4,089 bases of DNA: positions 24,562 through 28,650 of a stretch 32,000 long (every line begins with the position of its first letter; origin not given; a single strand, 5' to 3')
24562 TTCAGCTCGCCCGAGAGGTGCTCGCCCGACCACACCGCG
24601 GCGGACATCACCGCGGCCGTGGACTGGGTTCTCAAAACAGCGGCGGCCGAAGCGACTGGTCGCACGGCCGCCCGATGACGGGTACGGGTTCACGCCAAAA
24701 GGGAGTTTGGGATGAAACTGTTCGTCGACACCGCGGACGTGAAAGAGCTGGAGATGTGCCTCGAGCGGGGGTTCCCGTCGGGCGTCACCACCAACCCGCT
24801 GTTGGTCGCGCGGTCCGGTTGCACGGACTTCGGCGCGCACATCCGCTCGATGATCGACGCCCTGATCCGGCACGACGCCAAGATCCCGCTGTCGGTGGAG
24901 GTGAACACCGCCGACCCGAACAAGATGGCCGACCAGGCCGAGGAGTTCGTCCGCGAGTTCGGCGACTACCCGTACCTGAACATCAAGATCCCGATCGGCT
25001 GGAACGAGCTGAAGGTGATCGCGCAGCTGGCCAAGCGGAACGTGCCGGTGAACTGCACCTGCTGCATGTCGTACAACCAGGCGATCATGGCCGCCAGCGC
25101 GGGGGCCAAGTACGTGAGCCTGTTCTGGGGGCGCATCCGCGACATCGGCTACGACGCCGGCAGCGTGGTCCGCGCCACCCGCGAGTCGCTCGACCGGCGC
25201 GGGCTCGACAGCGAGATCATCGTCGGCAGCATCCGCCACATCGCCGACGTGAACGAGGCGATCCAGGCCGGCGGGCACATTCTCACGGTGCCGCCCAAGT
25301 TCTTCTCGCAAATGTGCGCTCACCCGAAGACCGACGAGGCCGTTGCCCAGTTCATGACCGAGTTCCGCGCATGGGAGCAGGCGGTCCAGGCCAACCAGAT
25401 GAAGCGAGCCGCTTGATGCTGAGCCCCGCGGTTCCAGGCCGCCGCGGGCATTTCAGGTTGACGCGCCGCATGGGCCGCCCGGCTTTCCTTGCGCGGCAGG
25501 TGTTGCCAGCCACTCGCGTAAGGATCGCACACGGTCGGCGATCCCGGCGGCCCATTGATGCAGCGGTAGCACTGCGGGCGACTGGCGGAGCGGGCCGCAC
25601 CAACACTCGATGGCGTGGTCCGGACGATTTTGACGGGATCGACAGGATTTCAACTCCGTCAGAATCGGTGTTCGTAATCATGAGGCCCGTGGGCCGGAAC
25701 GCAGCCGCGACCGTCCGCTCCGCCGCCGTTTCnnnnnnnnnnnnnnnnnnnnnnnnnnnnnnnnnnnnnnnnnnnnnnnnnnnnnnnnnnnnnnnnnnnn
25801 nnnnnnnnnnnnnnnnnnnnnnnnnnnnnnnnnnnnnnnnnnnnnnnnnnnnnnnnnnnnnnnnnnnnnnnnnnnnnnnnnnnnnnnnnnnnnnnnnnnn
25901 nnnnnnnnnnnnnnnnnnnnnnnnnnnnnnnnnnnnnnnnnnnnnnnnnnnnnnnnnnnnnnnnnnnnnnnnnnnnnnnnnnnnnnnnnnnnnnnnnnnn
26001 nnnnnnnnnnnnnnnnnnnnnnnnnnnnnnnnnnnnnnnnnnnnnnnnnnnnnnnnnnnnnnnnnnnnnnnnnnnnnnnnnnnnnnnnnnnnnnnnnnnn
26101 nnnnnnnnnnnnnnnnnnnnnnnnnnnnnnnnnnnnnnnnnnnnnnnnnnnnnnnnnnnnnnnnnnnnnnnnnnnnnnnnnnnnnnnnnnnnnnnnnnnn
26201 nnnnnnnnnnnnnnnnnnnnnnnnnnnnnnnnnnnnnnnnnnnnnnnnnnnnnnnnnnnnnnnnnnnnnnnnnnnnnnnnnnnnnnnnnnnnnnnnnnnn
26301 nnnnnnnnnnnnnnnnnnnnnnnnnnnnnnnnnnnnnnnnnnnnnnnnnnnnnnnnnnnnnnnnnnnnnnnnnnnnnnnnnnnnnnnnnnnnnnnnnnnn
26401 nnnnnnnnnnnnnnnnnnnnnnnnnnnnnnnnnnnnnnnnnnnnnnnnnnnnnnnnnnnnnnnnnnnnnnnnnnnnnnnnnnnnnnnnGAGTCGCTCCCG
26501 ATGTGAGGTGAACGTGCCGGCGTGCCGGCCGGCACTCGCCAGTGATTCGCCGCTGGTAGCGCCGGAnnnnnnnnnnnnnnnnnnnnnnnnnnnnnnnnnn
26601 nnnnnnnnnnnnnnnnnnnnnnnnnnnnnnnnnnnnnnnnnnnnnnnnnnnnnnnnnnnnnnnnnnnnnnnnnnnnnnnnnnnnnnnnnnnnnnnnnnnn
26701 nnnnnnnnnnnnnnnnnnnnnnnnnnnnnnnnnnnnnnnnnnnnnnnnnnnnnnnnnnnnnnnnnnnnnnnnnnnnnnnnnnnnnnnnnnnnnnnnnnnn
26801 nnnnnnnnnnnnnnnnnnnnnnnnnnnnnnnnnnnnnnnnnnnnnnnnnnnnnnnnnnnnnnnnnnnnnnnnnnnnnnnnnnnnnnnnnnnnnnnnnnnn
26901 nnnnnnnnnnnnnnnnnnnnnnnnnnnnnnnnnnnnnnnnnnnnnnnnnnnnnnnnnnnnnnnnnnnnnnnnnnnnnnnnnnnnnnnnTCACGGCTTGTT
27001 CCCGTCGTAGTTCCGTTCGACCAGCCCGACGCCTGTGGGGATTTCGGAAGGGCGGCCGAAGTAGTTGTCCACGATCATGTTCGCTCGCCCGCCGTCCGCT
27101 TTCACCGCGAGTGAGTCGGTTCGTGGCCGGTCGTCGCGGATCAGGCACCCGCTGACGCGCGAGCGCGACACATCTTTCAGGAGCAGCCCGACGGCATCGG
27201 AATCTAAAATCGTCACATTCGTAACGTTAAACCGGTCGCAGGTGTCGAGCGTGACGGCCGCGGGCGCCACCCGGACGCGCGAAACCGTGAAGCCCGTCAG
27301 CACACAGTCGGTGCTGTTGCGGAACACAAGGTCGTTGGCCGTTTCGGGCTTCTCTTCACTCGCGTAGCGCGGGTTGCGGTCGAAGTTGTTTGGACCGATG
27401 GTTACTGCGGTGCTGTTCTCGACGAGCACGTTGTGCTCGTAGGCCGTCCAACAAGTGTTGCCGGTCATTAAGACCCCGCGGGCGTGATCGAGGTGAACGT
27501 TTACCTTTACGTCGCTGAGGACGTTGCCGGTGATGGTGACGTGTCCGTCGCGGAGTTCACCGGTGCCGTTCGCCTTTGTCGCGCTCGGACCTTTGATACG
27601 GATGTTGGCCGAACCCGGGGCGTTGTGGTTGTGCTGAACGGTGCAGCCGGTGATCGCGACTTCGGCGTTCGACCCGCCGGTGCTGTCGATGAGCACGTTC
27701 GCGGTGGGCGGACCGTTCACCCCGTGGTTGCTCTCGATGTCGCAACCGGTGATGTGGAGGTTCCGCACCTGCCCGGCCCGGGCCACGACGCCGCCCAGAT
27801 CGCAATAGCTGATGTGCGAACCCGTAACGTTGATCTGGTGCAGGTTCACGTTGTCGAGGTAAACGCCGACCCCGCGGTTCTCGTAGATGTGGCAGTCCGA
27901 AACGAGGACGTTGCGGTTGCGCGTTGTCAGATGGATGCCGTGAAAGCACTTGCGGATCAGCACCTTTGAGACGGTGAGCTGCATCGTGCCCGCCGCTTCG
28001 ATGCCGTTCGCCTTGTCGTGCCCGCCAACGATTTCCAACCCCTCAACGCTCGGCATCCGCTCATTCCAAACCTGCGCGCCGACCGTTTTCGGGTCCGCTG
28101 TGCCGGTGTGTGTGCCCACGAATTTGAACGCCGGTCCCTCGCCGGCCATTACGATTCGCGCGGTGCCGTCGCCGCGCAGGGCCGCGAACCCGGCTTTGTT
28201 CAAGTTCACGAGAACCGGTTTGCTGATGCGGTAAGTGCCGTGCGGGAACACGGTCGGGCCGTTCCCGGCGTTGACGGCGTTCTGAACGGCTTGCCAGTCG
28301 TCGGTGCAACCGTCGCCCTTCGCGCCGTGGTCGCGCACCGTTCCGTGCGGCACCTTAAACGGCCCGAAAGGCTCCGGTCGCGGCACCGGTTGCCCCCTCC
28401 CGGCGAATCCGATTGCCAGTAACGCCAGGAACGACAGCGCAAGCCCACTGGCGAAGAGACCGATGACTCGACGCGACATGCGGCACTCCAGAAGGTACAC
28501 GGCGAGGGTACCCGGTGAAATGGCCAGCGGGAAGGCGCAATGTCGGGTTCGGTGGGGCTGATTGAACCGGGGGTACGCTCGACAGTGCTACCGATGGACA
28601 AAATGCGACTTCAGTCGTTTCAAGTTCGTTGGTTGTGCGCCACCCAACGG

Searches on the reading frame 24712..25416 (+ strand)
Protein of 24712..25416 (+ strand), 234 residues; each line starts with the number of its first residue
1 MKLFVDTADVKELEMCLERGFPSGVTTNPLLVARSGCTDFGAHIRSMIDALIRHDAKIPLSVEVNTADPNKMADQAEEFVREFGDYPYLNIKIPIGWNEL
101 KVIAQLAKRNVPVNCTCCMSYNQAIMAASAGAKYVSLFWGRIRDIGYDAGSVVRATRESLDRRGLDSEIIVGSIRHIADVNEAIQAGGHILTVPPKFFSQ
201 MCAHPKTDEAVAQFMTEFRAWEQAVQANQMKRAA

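Call 17: search_protein_families(library=pfam, proteins=[window:24712-25416:+], max_evalue=0.01)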
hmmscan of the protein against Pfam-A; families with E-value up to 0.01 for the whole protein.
window:24712-25416:+ (234 aa): 1 family
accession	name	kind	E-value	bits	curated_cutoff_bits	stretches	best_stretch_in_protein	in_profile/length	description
PF00923.25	TAL_FSA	-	2.5e-36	125.9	27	1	3-221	1-255/285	Transaldolase/Fructose-6-phosphate aldolase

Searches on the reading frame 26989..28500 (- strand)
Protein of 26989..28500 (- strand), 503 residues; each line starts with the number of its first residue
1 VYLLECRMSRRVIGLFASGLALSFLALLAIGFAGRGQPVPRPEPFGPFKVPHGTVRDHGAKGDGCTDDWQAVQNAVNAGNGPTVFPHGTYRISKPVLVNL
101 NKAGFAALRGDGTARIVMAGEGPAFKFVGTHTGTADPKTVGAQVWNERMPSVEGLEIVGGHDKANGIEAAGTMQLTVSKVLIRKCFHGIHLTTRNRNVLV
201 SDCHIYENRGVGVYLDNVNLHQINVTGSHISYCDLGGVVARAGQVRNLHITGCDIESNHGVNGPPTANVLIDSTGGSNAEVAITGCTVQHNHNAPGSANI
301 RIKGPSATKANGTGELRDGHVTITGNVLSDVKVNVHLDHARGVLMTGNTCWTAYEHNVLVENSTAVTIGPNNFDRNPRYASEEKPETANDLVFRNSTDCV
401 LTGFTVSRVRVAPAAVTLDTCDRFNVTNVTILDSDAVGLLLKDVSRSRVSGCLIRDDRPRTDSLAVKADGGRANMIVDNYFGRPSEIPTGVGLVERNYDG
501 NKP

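Call 17: search_protein_families(library=pfam, proteins=[window:26989-28500:-], max_evalue=0.01)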
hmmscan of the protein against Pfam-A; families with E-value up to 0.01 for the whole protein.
window:26989-28500:- (503 aa): 3 families
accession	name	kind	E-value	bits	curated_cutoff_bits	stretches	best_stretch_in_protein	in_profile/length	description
PF13229.12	Beta_helix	-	1.8e-20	73.6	25.9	2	152-287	36-157/158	Right handed beta helix region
PF05048.19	NosD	-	1.9e-18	67.1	23.6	2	317-481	23-169/212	Periplasmic copper-binding protein (NosD)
PF12708.12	Pect-lyase_RHGA_epim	-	5.1e-11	43.2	27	1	55-139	4-86/213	Rhamnogalacturonase A/epimerase, pectate lyase-like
